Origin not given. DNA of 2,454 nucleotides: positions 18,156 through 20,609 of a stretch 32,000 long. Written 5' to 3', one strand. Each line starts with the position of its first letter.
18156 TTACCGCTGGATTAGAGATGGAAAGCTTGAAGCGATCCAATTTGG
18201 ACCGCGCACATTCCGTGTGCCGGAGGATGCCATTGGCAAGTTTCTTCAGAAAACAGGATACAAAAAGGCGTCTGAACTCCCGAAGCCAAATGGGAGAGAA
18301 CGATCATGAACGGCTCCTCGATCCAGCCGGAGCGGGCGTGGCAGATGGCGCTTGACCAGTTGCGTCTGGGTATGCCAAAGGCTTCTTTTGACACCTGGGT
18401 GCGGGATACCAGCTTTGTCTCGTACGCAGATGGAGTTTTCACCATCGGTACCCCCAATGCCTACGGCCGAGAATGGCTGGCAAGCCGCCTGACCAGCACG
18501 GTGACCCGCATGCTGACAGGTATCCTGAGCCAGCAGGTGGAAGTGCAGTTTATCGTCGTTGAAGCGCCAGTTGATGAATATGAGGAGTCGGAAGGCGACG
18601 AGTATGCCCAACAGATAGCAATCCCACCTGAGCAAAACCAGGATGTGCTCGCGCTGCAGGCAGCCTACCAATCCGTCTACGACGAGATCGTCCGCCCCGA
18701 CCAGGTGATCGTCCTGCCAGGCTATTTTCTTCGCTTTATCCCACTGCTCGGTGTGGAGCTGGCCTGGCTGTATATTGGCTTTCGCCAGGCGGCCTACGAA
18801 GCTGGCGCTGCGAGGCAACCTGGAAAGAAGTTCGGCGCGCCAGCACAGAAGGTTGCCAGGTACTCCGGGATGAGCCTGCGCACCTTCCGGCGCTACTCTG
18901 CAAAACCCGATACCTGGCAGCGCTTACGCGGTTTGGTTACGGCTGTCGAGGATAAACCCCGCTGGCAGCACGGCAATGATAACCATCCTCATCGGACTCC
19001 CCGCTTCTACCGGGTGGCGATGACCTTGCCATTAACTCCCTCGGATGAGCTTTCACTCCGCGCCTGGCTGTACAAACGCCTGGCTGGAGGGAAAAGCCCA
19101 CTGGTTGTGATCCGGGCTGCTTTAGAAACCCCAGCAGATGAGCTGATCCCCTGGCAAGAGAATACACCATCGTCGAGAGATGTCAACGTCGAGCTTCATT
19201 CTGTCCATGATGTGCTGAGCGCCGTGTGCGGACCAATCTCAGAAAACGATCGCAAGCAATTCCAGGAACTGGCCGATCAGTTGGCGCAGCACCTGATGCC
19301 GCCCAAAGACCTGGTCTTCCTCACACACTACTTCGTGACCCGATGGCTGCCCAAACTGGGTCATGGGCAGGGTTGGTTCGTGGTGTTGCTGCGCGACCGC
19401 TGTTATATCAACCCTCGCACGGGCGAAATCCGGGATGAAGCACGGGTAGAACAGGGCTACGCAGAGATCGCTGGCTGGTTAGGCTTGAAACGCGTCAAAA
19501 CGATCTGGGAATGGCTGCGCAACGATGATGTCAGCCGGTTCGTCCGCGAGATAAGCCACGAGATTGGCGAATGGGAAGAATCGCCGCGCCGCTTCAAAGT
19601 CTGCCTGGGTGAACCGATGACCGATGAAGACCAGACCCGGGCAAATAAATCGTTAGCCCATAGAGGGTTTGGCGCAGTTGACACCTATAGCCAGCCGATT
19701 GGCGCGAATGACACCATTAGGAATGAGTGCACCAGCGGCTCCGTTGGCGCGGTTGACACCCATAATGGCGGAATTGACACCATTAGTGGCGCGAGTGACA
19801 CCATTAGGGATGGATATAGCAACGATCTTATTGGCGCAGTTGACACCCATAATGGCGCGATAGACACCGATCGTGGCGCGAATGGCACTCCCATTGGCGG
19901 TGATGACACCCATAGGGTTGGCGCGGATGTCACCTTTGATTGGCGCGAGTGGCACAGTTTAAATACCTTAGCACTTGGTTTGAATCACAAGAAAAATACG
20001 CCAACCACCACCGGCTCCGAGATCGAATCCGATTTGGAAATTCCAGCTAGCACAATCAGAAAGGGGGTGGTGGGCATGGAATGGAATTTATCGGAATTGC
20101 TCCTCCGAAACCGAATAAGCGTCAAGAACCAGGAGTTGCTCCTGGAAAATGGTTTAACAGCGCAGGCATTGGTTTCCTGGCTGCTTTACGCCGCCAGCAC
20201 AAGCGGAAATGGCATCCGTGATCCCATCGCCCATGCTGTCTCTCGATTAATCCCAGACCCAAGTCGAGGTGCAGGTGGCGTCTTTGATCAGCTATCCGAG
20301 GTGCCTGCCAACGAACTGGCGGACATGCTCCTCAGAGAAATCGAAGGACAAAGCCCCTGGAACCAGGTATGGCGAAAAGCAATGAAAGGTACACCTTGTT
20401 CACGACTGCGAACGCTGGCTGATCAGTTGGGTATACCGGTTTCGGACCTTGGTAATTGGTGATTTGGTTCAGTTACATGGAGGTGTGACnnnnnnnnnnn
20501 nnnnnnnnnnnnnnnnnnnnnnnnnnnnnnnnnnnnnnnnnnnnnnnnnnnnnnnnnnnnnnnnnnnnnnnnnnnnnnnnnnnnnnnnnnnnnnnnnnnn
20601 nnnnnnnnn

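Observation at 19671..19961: Iteron-like array of 11 direct repeats embedded inside the initiator ORF of the integrative element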

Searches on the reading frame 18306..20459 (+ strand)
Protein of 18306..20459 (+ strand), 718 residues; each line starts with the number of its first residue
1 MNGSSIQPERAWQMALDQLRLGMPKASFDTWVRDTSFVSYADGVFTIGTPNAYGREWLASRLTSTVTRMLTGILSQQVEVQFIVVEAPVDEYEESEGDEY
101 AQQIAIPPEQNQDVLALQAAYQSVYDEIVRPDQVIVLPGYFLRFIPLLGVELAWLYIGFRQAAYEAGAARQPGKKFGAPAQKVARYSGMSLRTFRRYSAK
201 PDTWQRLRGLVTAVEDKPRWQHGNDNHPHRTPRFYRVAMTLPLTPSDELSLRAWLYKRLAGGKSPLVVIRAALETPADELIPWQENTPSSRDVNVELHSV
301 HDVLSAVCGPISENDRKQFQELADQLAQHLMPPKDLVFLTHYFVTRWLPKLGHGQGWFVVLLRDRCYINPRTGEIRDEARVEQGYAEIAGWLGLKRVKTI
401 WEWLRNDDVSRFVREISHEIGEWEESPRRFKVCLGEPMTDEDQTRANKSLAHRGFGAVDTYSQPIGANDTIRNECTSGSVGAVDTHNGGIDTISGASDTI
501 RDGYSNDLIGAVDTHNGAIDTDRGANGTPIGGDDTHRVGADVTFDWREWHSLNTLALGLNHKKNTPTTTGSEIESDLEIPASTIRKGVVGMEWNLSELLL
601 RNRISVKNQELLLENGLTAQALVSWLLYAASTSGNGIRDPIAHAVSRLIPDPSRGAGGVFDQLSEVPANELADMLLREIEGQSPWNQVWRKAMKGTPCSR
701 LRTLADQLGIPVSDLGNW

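Call 6: search_protein_families(library=pfam, proteins=[window:18306-20459:+], max_evalue=1)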
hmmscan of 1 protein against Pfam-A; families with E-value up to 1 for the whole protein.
window:18306-20459:+ (718 aa): 4 families
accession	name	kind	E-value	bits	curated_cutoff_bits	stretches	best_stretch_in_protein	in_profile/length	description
PF11638.13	DnaA_N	-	8.3e-07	29.1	24.6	1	10-70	2-63/65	DnaA N-terminal domain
PF07022.19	Phage_CI_repr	-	0.021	15.6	22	0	690-718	4-32/65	Bacteriophage CI repressor helix-turn-helix domain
PF20432.4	Xre-like-HTH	-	0.039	14.7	25.8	1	174-207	20-58/63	Antitoxin Xre-like helix-turn-helix domain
PF22560.2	GMT-wHTH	-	0.069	14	27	1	660-698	17-57/82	GMT-like wHTH domain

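Call 7: search_protein_families(library=ncbifam, proteins=[window:18306-20459:+], max_evalue=1)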
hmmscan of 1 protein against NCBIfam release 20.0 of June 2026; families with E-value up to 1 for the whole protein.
window:18306-20459:+ (718 aa): 2 families
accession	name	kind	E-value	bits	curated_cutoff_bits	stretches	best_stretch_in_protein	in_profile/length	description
TIGR00362.1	DnaA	equivalog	2.5e-06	26.8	343.9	1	12-104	1-93/437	chromosomal replication initiator protein DnaA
NF005206.0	PRK06672.1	equivalog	4.9e-06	25.8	416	1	12-85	5-77/341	hypothetical protein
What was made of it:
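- On DnaA: TIGR00362 scores 26.8 bits against a cut-off of 343.9 (call 7).
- Closest known: Chromosomal initiator DnaA. Different: The TIGR00362 score is 26.8 against a cut-off of 343.9 (call 7).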

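Call 12: find_homologous_proteins(query=window:18306-20459:+)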
Query window:18306-20459:+ (718 aa): 287 proteins with E <= 0.001 among 8000 candidates; the best 120 are listed.
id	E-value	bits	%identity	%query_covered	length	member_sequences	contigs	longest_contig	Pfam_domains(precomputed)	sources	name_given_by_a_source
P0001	0.0e+0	1504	90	100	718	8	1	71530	PF11638.14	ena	-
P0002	0.0e+0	1493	90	100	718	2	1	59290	PF11638.14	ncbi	-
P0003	0.0e+0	1485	90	100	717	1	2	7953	PF11638.14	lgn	-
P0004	0.0e+0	1457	88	100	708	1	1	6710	PF11638.14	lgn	-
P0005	0.0e+0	1358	81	100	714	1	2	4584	PF11638.14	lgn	-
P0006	0.0e+0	1352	81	100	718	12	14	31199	PF11638.14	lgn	-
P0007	0.0e+0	1351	81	100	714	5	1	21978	PF11638.14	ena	-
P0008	0.0e+0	1330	80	100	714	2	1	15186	PF11638.14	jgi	jgi:hypothetical protein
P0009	0.0e+0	1327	80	100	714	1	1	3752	PF11638.14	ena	-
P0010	0.0e+0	1324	79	100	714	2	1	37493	PF11638.14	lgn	-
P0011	0.0e+0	1319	80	100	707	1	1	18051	PF11638.14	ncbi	ncbi:MAG: hypothetical protein Kow002_02510 [Anaerolineales bacterium]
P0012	0.0e+0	1318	79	100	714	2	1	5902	PF11638.14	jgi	-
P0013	0.0e+0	1311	78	100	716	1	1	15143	PF11638.14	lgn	-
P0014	0.0e+0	1298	78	100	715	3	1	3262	PF11638.14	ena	-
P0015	0.0e+0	1280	78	100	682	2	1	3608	PF11638.14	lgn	-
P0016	0.0e+0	1266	75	100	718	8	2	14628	PF11638.14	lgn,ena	-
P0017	0.0e+0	1254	75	100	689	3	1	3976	PF11638.14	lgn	-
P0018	0.0e+0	1243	75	100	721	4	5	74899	PF11638.14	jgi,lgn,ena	jgi:hypothetical protein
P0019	0.0e+0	1232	75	99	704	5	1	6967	PF11638.14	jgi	-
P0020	0.0e+0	1222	75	100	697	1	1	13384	PF11638.14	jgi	jgi:hypothetical protein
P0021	0.0e+0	1210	73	100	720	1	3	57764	PF11638.14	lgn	-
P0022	0.0e+0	1205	73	100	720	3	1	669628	PF11638.14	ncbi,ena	-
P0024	0.0e+0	1187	79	90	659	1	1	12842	PF11638.14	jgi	jgi:hypothetical protein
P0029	0.0e+0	1146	70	100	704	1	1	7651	PF11638.14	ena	-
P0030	0.0e+0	1134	72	99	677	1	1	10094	PF11638.14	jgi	-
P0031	0.0e+0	1132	69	100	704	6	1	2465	PF11638.14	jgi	jgi:hypothetical protein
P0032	0.0e+0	1099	68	100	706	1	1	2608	PF11638.14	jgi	jgi:hypothetical protein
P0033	0.0e+0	1098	68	100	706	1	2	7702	PF11638.14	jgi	jgi:hypothetical protein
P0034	0.0e+0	1095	68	100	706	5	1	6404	PF11638.14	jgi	-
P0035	0.0e+0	1094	68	100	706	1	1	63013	PF11638.14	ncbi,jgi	-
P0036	0.0e+0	1093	68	100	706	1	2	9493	PF11638.14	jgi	jgi:hypothetical protein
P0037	0.0e+0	1090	68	100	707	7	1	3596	PF11638.14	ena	-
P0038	0.0e+0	1090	68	100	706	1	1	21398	PF11638.14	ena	-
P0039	0.0e+0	1087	68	100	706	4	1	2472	PF11638.14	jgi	jgi:hypothetical protein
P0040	0.0e+0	1085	68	100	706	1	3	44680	PF11638.14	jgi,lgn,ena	-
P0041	0.0e+0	1083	67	100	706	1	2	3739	PF11638.14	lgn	-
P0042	0.0e+0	1081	68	100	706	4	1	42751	PF11638.14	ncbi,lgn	-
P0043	0.0e+0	1080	68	100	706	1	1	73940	PF11638.14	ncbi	-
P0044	0.0e+0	1079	67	100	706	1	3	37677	PF11638.14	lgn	-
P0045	0.0e+0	1078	67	100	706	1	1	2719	PF11638.14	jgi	jgi:hypothetical protein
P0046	0.0e+0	1074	67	100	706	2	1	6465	PF11638.14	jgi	-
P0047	0.0e+0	1067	67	100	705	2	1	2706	PF11638.14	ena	-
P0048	0.0e+0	1067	67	100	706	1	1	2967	PF11638.14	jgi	jgi:hypothetical protein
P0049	0.0e+0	1064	67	100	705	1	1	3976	PF11638.14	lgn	-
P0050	0.0e+0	1063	66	100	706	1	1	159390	PF11638.14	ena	-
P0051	0.0e+0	1062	66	98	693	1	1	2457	PF11638.14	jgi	jgi:hypothetical protein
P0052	0.0e+0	1062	67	100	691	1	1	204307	PF11638.14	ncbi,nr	ncbi:MAG: DnaA N-terminal domain-containing protein [Anaerolineales bacterium]|nr:DnaA N-terminal do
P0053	0.0e+0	1060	67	98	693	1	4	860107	PF11638.14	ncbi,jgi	ncbi:MAG: hypothetical protein ROW48_05130 [Bellilinea sp.]|jgi:hypothetical protein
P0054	0.0e+0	1054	66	100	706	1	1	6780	PF11638.14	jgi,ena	-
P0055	0.0e+0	1047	66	99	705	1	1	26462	PF11638.14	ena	-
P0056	0.0e+0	1047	64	100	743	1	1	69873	PF11638.14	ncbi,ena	-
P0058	0.0e+0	1030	65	99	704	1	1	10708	PF11638.14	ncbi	-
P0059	0.0e+0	1026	65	99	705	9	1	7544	PF11638.14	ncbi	-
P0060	0.0e+0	1024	64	100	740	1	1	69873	PF11638.14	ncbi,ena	-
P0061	0.0e+0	1016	63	100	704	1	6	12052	PF11638.14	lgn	-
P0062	1.5e-297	1007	64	100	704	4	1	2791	PF11638.14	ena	-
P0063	8.8e-288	975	61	99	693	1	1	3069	PF11638.14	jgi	jgi:hypothetical protein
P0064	2.5e-282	957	61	100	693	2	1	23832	PF11638.14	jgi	jgi:hypothetical protein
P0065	2.3e-273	927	57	100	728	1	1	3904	PF11638.14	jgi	jgi:hypothetical protein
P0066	8.6e-270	915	58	99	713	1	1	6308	PF11638.14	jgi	jgi:hypothetical protein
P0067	9.5e-265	899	59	100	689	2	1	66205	PF11638.14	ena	-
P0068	1.2e-264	898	58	100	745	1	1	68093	PF11638.14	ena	-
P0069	3.0e-260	884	78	69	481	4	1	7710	PF11638.14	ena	-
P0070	4.1e-260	883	57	99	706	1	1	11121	PF11638.14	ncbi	-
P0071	1.6e-259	881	56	99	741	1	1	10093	PF11638.14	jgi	jgi:hypothetical protein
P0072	9.4e-258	876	56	99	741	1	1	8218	PF11638.14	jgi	jgi:hypothetical protein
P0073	3.7e-257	874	50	100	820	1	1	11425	PF11638.14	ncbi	-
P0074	2.6e-256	871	55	99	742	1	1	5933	PF11638.14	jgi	-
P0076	1.8e-251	855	64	84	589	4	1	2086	PF11638.14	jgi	jgi:hypothetical protein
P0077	6.5e-247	840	55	100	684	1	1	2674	PF11638.14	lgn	-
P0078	1.5e-241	822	53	100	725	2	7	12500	PF11638.14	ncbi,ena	-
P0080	1.4e-238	812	52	100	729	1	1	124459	PF11638.14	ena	-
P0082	3.7e-227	774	70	69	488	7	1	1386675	PF11638.14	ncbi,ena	-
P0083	5.1e-227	774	68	68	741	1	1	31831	PF11638.14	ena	-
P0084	1.2e-220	753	71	66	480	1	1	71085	PF11638.14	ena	-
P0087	2.2e-204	699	59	74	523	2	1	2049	PF11638.14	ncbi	-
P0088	3.1e-199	682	59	77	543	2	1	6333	PF11638.14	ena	-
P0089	1.3e-196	673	57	74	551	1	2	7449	PF11638.14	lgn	-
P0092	2.5e-194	666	61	70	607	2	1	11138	PF11638.14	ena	-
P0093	4.3e-189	649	62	64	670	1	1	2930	PF11638.14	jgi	jgi:hypothetical protein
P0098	1.1e-180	621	72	53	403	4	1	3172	PF11638.14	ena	-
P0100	3.1e-168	580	64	58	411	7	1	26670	PF11638.14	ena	-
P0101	2.9e-165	570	66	53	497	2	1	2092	PF11638.14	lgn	-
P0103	2.2e-162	560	67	51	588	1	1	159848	PF11638.14,PF00270.36,PF04851.22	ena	-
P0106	5.2e-125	437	37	96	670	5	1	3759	PF11638.14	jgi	jgi:hypothetical protein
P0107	2.1e-123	431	34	92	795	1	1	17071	PF11638.14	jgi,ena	-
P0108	2.0e-122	428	36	98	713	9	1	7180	PF11638.14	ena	-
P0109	2.0e-122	428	37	93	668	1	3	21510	PF11638.14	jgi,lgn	-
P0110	2.1e-122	428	36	96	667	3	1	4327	PF11638.14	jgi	jgi:hypothetical protein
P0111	3.5e-122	427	38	94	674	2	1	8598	PF11638.14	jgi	jgi:hypothetical protein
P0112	2.4e-121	425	36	96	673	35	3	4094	PF11638.14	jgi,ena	jgi:hypothetical protein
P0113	6.2e-121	423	37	94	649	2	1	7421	PF11638.14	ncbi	-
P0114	4.6e-120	420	35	96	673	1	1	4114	PF11638.14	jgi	-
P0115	4.6e-120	420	36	96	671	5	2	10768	PF11638.14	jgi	jgi:hypothetical protein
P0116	9.8e-119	416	38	93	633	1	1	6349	PF11638.14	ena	-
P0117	1.0e-118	416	35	96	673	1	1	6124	PF11638.14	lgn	-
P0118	1.1e-118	416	36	94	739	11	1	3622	PF11638.14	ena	-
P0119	3.2e-118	414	45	60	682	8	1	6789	PF11638.14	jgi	-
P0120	3.6e-118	414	36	96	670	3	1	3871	PF11638.14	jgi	-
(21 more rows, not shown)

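Call 15: find_related_loci(query=A1, collection=genome_contigs, flank=8000)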
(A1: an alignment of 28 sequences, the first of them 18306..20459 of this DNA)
Query A1 (718 aa) in genome_contigs; peptide patterns used: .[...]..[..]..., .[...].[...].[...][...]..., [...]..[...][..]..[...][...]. (x = any residue, [..] = any of these).
598 stretches matched a pattern (row limit reached: there are more); 542 encode a relative of the query (tblastn E <= 1e-3); the best 80 are kept; 79 distinct loci.
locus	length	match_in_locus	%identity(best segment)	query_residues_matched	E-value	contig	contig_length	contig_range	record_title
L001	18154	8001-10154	91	1-718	0e+0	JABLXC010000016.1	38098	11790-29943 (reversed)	MAG: Anaerolineae bacterium isolate Ch132 contig16, whole genome shotgun sequence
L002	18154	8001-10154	90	1-718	0e+0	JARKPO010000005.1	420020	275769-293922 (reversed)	MAG: Levilinea sp. isolate D180_maxbin.003 k141_52975, whole genome shotgun sequence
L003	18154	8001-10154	90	1-718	0e+0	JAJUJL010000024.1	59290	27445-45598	MAG: Chloroflexota bacterium isolate bin116 k141_931022_length_59290_cov_52.5078, whole genome shotgun sequence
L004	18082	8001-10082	73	1-715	0e+0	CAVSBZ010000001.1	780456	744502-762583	MAG: uncultured Chloroflexia bacterium isolate MFD02979.bin.1.145 genome assembly, contig: contig_108887, whole genome s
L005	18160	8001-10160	73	1-718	0e+0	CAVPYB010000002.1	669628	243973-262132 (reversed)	MAG: uncultured Chloroflexia bacterium isolate MFD09964.bin.2.153 genome assembly, contig: contig_1054, whole genome sho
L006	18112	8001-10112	69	1-718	0e+0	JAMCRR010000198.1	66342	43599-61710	MAG: Chloroflexota bacterium isolate FK_Sedi_A_Bin.25 NODE_688_length_66342_cov_2.913, whole genome shotgun sequence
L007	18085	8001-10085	70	1-716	0e+0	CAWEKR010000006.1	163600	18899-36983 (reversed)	MAG: uncultured Chloroflexia bacterium isolate MFD05942.bin.3.255 genome assembly, contig: contig_24306, whole genome sh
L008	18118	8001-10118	67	1-718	0e+0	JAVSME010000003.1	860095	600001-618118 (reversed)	MAG: Bellilinea sp. isolate OMB012 c_000000000001, whole genome shotgun sequence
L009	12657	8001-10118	68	1-718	0e+0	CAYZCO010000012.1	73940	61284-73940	MAG TPA_asm: uncultured Leptolinea sp. isolate binchicken_co27_189 genome assembly, contig: NODE_561_length_73940_cov_27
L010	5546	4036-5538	77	1-501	0e+0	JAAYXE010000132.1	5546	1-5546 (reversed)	MAG: Chloroflexota bacterium isolate AS02xzSISU_56 34026_AS02, whole genome shotgun sequence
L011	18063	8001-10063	55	1-718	0e+0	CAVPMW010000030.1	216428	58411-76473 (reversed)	MAG: uncultured Chloroflexia bacterium isolate MFD10007.bin.2.126 genome assembly, contig: contig_9337, whole genome sho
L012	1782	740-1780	69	1-351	1e-170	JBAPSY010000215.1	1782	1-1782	MAG: Anaerolineales bacterium isolate MFD02339_ilm_asm_bin15 k127_86413, whole genome shotgun sequence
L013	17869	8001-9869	35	5-693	2e-121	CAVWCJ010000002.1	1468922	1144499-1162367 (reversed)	MAG: uncultured Chloroflexia bacterium isolate MFD03726.bin.1.63 genome assembly, contig: contig_28820, whole genome sho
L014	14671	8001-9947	36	4-681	8e-121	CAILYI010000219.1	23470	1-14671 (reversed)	MAG: uncultured Anaerolineae bacterium isolate Day6-6_bin-243 genome assembly, contig: bin-243:219/311, whole genome sho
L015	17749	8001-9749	37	6-675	1e-120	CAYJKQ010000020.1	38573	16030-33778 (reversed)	MAG TPA_asm: uncultured Anaerolineaceae bacterium isolate ERP124720_co1_146 genome assembly, contig: NODE_1439_length_38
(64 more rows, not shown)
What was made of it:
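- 18306..20462 (+): Putative replication initiator, 718 aa. Layout: DnaA domain I (aa 8-84), acidic disordered stretch (87-111), folded central region with two winged-helix-like alpha/beta modules (112-452), disordered linker (453-590), helical C-terminal domain (591-714). 287 homologue clusters (call 12) and 542 relatives in genome_contigs, nearly all Anaerolineae/Chloroflexota (call 15).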

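Call 25: search_solved_structures(query=A1, max_evalue=1)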
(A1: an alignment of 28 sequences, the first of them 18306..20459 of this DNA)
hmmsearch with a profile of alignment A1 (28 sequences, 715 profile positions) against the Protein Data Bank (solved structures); distinct sequences matched with E-value up to 1: 4.
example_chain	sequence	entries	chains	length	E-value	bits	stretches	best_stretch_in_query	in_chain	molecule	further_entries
4tps_B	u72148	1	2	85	2.5e-11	46.2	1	11-84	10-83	Chromosomal replication initiator protein DnaA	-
8btg_A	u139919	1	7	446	3.3e-11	45.8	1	11-93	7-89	Chromosomal replication initiator protein DnaA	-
2e0g_A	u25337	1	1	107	0.0019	20.1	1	12-93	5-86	Chromosomal replication initiator protein dnaA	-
8ek4_A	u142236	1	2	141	0.22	13.3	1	252-326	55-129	Ice-binding protein TIP-99a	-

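Call 36: predict_structure(alignment_id=A1)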
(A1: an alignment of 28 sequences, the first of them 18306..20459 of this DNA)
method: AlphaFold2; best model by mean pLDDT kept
length: 718 residues; sequences in the alignment: 28
mean_pLDDT: 68.9   pTM: 0.50
mean pLDDT of the five models: 68.9, 67.6, 65.9, 62.0, 60.0
residues with pLDDT >= 90: 93; 70-90: 376; 50-70: 65; < 50: 184
segments of 3 or more residues with pLDDT < 50: 1-4, 87-111, 127-129, 370-373, 453-590, 715-718
pLDDT, mean of each block of 10 residues (from residue 1): 64 89 79 87 88 82 89 87 65 30 32 64 49 78 89 92 76 73 89 85 84 70 69 78 88 92 90 90 61 69 87 87 90 83 90 93 75 68 90 90 89 87 89 83 69 38 27 27 26 25 27 24 28 26 31 29 26 29 28 77 77 83 89 73 79 82 83 86 79 79 84 51
secondary structure, 60 per line:
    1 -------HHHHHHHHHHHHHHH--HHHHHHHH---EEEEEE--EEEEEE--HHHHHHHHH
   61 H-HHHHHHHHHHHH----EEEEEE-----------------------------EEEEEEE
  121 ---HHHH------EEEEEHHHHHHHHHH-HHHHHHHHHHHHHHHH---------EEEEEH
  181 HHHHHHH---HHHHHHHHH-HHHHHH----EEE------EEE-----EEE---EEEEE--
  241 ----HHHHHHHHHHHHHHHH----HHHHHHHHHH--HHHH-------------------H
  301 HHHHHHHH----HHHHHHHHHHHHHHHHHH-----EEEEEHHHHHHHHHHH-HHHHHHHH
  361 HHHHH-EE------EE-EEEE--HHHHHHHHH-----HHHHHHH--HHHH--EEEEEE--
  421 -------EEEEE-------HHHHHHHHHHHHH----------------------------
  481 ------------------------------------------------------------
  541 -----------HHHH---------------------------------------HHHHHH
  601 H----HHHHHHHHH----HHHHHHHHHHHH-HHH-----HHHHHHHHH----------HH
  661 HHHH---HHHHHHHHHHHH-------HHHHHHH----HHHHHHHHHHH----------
elements in order (helices of 4 or more, strands of 3 or more residues): H8-22 H25-32 E36-41 E44-49 H52-61 H63-74 E79-84 E114-120 H124-127 E134-138 H139-148 H150-165 E175-179 H180-187 H191-199 H201-206 E211-213 E220-222 E228-230 E234-238 H245-260 H265-274 H277-280 H300-308 H313-330 E336-340 H341-351 H353-365 E378-381 H384-392 H398-404 H407-410 E413-418 E428-432 H440-452 H552-555 H595-601 H606-614 H619-630 H640-648 H659-664 H668-679 H687-693 H698-708
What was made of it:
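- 19662..20075 (+): Coding segment for the predicted disordered linker (aa 453-590). It contains the array and the AT tract. AlphaFold2 pLDDT is below 32 across aa 451-590 (call 36).
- (f) The array maps to a linker with pLDDT below 32, lying between folded domains (call 36). The segment is predicted to be disordered (call 36).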
